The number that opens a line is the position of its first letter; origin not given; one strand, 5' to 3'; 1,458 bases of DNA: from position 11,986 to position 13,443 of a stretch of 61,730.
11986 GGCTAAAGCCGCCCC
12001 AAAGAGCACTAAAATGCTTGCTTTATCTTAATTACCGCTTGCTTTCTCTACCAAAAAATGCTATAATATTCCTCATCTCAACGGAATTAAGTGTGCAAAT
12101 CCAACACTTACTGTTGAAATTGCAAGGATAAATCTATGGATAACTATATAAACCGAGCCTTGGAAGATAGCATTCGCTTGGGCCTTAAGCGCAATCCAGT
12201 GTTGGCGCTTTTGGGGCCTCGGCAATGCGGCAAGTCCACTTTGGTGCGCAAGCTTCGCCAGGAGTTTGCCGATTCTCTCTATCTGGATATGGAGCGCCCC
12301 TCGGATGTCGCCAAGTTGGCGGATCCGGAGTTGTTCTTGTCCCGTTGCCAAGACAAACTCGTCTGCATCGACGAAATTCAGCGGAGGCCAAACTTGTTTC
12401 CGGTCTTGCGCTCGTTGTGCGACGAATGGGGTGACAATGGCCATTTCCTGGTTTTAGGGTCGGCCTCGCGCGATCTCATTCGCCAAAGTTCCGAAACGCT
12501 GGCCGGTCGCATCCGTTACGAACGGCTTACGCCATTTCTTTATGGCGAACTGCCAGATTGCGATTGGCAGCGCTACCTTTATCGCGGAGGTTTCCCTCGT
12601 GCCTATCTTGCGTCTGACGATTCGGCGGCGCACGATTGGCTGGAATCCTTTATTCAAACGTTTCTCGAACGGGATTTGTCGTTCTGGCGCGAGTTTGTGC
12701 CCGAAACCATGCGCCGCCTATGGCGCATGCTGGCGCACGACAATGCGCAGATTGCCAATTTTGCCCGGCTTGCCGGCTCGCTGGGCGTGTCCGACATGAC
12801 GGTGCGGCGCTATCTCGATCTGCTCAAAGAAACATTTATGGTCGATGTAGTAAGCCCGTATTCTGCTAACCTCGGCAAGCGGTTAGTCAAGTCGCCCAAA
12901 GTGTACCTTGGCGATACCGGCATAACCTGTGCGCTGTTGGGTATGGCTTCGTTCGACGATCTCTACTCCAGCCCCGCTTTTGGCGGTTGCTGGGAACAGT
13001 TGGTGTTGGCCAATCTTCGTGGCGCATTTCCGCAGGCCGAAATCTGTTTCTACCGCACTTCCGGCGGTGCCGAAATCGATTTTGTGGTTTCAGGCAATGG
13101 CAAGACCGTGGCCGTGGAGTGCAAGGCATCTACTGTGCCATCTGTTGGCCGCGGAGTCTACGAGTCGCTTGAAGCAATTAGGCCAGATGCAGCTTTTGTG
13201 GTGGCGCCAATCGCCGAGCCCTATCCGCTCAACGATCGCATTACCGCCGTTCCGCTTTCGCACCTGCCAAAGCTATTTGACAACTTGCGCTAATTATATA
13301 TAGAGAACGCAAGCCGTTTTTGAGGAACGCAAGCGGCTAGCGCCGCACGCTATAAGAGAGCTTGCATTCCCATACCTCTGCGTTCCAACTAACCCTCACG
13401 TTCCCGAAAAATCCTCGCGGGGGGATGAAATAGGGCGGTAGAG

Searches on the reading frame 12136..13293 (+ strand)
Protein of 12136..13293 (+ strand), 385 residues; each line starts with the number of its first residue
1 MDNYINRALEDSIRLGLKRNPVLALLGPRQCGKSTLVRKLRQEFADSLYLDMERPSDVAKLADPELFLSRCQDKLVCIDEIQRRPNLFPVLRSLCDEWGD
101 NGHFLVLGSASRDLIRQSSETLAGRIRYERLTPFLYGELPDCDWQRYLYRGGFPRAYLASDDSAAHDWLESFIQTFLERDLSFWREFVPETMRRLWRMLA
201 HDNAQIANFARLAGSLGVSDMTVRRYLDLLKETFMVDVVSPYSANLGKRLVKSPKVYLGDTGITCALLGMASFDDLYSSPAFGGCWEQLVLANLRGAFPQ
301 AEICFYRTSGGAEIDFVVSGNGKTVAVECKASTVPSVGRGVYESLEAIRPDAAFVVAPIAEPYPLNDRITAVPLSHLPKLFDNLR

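Call 10: search_protein_families(library=pfam, proteins=[window:12136-13293:+], max_evalue=0.01)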
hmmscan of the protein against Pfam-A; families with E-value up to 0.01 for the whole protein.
window:12136-13293:+ (385 aa): 5 families
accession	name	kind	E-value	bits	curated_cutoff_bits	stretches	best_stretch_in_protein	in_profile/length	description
PF13635.12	DUF4143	-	1.4e-40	139.1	28.1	1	189-332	13-160/160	Domain of unknown function (DUF4143)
PF13173.12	AAA_14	-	5.7e-26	91.5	27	1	20-138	2-127/129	AAA domain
PF08279.18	HTH_11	-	0.00095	19.4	25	1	210-238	19-46/55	HTH domain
PF13401.12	AAA_22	-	0.0027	18.4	27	0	21-56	6-45/130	AAA domain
PF00910.28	RNA_helicase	-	0.0043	17.9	21.5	1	25-85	3-62/105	RNA helicase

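Call 82: search_protein_families(library=ncbifam, proteins=[window:12136-13293:+], max_evalue=0.01)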
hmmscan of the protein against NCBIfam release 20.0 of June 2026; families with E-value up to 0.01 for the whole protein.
window:12136-13293:+ (385 aa): 5 families
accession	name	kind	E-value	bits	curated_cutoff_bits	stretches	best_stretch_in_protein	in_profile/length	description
TIGR00972.1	3a0107s01c2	equivalog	0.00084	18.8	343.2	1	11-41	18-48/248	phosphate ABC transporter ATP-binding protein PstB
NF010068.0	PRK13548.1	equivalog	0.0011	18.1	261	1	6-44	17-55/261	heme ABC transporter ATP-binding protein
NF008409.0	PRK11231.1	equivalog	0.0068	15.8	375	0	4-40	12-48/255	Fe(3+) dicitrate ABC transporter ATP-binding protein FecE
NF010860.0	PRK14267.1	equivalog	0.0084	15.8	412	0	11-40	21-50/253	phosphate ABC transporter ATP-binding protein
TIGR03265.1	PhnT2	equivalog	0.0096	15.2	457.7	0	11-39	21-49/353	putative 2-aminoethylphosphonate ABC transporter ATP-binding protein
